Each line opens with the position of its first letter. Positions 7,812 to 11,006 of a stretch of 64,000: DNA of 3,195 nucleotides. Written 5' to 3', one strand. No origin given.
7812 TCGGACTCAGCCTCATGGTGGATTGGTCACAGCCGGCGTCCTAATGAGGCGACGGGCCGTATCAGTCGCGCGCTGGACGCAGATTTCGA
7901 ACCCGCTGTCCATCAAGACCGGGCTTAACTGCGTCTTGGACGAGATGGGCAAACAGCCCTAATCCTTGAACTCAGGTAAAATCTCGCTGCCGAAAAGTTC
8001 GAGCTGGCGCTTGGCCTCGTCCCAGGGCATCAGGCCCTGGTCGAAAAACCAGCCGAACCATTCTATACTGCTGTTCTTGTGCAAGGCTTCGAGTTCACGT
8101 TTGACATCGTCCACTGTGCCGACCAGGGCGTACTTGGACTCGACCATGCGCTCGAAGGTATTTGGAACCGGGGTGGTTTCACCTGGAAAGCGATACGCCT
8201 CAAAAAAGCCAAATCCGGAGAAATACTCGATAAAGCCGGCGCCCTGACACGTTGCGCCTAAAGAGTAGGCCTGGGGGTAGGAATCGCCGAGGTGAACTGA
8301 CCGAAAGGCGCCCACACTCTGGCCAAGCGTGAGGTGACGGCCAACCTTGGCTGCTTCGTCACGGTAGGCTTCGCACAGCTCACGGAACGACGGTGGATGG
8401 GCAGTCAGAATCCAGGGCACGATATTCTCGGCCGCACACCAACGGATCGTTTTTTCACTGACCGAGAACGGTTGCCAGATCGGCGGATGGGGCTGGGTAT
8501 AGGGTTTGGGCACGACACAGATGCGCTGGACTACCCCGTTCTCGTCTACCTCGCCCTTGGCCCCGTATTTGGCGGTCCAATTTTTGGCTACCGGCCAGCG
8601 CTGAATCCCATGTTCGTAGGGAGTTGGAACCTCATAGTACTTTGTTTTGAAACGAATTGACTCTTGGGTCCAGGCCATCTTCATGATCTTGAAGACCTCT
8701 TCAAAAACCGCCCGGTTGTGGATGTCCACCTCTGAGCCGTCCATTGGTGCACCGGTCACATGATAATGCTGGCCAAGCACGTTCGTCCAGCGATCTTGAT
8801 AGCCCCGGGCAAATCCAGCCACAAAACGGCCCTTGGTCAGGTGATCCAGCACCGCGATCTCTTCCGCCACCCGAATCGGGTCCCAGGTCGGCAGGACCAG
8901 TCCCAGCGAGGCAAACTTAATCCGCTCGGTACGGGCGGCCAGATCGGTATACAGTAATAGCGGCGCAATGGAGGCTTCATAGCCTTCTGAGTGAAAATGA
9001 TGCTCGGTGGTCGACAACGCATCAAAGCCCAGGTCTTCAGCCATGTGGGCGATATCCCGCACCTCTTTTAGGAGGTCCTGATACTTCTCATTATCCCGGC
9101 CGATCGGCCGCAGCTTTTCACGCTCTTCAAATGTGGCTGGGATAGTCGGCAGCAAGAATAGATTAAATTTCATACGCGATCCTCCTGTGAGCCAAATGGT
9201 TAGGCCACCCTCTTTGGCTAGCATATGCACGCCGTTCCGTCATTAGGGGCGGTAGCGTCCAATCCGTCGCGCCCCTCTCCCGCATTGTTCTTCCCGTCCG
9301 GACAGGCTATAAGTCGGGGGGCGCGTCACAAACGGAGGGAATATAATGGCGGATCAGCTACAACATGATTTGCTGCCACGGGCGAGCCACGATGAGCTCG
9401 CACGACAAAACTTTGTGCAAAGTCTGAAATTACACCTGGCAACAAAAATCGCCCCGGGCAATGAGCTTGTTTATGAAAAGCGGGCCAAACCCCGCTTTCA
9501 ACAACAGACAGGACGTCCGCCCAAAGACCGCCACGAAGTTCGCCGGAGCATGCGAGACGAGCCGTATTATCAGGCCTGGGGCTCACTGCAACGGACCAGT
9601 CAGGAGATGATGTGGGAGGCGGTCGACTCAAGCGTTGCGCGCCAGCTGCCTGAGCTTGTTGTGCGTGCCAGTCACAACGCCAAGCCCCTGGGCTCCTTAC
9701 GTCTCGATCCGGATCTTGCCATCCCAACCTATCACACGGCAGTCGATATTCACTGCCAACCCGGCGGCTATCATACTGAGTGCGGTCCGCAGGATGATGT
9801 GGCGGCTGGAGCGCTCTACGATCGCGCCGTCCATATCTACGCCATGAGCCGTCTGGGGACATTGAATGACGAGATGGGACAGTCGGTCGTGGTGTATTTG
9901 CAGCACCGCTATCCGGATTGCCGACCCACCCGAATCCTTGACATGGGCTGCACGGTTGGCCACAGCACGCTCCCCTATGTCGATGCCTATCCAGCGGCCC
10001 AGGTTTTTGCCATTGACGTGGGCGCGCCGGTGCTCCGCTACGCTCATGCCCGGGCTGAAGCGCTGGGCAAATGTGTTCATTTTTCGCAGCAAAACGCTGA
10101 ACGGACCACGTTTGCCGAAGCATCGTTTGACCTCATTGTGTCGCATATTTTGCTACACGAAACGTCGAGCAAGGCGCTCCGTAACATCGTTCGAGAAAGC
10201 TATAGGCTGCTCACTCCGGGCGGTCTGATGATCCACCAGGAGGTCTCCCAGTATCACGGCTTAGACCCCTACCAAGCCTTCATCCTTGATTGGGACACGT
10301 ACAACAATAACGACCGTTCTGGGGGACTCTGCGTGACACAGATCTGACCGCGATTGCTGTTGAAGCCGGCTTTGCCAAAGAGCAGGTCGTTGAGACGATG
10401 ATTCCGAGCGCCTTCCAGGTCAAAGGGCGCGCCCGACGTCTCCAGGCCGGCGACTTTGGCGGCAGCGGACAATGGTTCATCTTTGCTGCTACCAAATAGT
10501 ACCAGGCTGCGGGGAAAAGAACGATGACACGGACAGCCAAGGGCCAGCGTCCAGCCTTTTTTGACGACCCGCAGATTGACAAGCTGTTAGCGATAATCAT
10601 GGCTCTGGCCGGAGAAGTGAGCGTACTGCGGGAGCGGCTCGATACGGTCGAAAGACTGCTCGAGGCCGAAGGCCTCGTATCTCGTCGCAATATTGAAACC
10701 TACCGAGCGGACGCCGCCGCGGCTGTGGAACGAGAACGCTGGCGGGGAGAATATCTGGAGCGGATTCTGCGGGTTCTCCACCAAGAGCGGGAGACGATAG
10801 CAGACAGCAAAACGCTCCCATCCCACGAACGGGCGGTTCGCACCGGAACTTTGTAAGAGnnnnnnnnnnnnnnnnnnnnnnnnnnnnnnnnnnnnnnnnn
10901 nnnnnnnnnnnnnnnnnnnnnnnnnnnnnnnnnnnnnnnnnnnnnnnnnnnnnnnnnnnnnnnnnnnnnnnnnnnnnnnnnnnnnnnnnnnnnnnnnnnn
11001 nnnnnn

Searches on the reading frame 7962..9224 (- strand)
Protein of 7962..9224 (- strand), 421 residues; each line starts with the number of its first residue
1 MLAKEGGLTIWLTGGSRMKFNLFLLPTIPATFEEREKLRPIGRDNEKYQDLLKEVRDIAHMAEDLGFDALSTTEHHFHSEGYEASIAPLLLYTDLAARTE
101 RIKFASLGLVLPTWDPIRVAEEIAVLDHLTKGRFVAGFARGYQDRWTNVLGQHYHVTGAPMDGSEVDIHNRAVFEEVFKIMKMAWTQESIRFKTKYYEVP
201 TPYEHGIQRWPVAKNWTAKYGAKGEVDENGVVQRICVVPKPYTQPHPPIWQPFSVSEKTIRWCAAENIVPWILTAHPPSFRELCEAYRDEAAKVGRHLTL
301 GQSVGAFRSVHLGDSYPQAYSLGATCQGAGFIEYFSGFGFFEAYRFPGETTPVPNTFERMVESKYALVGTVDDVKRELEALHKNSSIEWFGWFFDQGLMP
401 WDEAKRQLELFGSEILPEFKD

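Call 49: search_protein_families(library=ncbifam, max_evalue=0.00001, proteins=[window:7962-9224:-])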
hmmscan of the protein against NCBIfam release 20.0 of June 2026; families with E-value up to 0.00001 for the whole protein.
window:7962-9224:- (421 aa): 16 families
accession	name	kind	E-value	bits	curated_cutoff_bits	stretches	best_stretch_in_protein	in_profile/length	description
TIGR03619.1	F420_Rv2161c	subfamily_domain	1.1e-20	74.3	166.9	1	57-199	2-144/247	TIGR03619 family F420-dependent LLM class oxidoreductase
TIGR04020.1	seco_metab_LLM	subfamily_domain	1.9e-19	70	244.45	1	48-144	14-109/341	MupA/Atu3671 family FMN-dependent luciferase-like monooxygenase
TIGR03858.1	LLM_2I7G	subfamily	1.9e-17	63.2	462.25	1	45-134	18-104/337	Atu2307/SP_0267 family LLM class monooxygenase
TIGR04027.1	LLM_KPN_01858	hypoth_equivalog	5.3e-17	61.8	412.9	1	56-193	23-146/326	putative FMN-dependent luciferase-like monooxygenase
TIGR03560.1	F420_Rv1855c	subfamily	1.3e-16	61.1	231.4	1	49-201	9-155/227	TIGR03560 family F420-dependent LLM class oxidoreductase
NF052254.1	luciferase_Alph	exception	1.5e-16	60.5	600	1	46-193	15-154/354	luciferase subunit alpha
TIGR03558.1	oxido_grp_1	subfamily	2.2e-16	60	166.95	1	44-150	11-117/325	MsnO8 family LLM class oxidoreductase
TIGR04036.1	LLM_CE1758_fam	subfamily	8.2e-16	57.8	479.1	1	48-204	23-170/355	CE1758 family FMN-dependent luciferase-like monooxygenase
NF052255.1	luciferase_Beta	exception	4.7e-15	55.5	500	1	45-144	14-113/325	luciferase subunit beta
TIGR03571.1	lucif_BA3436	subfamily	8.2e-14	51.6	303.9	1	40-199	18-167/304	TIGR03571 family LLM class oxidoreductase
TIGR03621.1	F420_MSMEG_2516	subfamily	3.5e-12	46.1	213.15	1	53-144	14-98/295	TIGR03621 family F420-dependent LLM class oxidoreductase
TIGR04021.1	LLM_DMSO2_sfnG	equivalog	2.2e-11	43.7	382.95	1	56-251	31-182/350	dimethylsulfone monooxygenase SfnG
NF007802.0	PRK10508.1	equivalog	1.1e-08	34.5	540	1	39-142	14-114/335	luciferase-like monooxygenase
TIGR03559.1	F420_Rv3520c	subfamily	2.9e-08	33.1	335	1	48-206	8-146/325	LLM class F420-dependent oxidoreductase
NF002619.0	PRK02271.1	equivalog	9.8e-07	28.4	276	1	52-142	13-96/329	5,10-methylenetetrahydromethanopterin reductase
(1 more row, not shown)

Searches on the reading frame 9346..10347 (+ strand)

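Call 4: search_protein_families(library=pfam, proteins=[window:9346-10347:+])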
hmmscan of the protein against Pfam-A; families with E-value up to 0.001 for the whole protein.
window:9346-10347:+ (333 aa): 7 families
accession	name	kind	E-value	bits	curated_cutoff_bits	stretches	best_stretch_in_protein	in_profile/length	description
PF13649.12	Methyltransf_25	-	1.8e-18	67.4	27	1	197-293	1-97/97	Methyltransferase domain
PF08241.18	Methyltransf_11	-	3.9e-16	59.9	21.2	1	198-296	1-94/95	Methyltransferase domain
PF13847.12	Methyltransf_31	-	1.7e-12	47.6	27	1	195-301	5-113/145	Methyltransferase domain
PF08242.18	Methyltransf_12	-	7.5e-12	46.3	30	1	198-294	1-97/98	Methyltransferase domain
PF01209.24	Ubie_methyltran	-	1.6e-07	31.4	20.1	1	191-304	45-158/233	ubiE/COQ5 methyltransferase family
PF13489.12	Methyltransf_23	-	6.7e-07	29.6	27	1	193-304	22-123/164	Methyltransferase domain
PF05175.20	MTS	-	1.4e-06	28.5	23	1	193-296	31-137/170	Methyltransferase small domain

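Call 5: search_protein_families(library=ncbifam, proteins=[window:9346-10347:+])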
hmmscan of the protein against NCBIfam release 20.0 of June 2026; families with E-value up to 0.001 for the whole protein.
window:9346-10347:+ (333 aa): 25 families
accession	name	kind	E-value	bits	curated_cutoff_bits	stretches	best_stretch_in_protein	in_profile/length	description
NF043040.1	corrin_prot_MT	hypoth_equivalog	1.9e-15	56.9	180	1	157-299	14-150/216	corrinoid protein-associated methyltransferase CpaM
TIGR02072.1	BioC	equivalog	8.7e-14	51.9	184.95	1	174-300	16-135/244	malonyl-ACP O-methyltransferase BioC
NF007610.0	PRK10258.1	equivalog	9.1e-09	35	342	1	176-298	25-139/251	malonyl-ACP O-methyltransferase BioC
NF047649.1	MTase_UXPK_star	exception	1.4e-08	34.1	460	1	196-296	80-180/283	methyltransferase/UXPK-star double selenoprotein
TIGR01934.1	MenG_MenH_UbiE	subfamily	2e-08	33.8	158.35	1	193-303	39-147/223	ubiquinone/menaquinone biosynthesis methyltransferase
NF040539.1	AST_met_ArsM_2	exception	2.2e-08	34.3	240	1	195-304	58-170/262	putative arsinothricin biosynthesis methyltransferase ArsM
NF045667.1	MTase_DVU1556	equivalog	3e-08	33.4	155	1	195-297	24-119/213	DVU_1556 family methyltransferase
NF038261.1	rhodoquin_RquA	equivalog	7.4e-08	32.4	175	1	196-311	52-167/218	rhodoquinone biosynthesis methyltransferase RquA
NF041536.1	ArsM_DUF2284_UU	exception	1.1e-07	30.5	575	1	196-299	79-183/459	arsenite methyltransferase/DUF2284 domain selenoprotein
NF045649.1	2X_seleno_MduS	exception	1.8e-07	30.5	380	1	196-298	44-148/338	methyltransferase domain-containing selenoprotein MduS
NF041537.1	ArsM_AhpD_UU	exception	2.3e-07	29.9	510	1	195-297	78-181/345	arsenite methyltransferase/AhpD domain selenoprotein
NF052510.1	methyltran_MpqE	exception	3.5e-06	26.6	335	1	195-302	48-156/234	methyl-plastoquinone biosynthesis methyltransferase MpqE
NF001240.0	PRK00216.1-1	equivalog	6.7e-06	25.3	378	1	195-302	65-173/251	bifunctional demethylmenaquinone methyltransferase/2-methoxy-6-polyprenyl-1,4-benzoquinol methylase UbiE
NF004851.0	PRK06202.1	equivalog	7.8e-06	25.5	243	1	159-288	23-157/237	hypothetical protein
NF008300.0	PRK11088.1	equivalog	1.5e-05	24.6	303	1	175-289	68-178/272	23S rRNA (guanine(745)-N(1))-methyltransferase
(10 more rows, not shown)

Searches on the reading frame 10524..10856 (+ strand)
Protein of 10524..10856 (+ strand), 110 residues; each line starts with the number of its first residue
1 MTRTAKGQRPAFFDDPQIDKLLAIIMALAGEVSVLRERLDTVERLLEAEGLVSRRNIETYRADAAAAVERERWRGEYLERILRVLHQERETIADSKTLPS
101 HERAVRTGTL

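Call 55: search_protein_families(library=pfam, max_evalue=0.1, proteins=[window:10524-10856:+])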
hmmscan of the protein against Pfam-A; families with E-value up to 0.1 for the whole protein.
window:10524-10856:+ (110 aa): 0 families
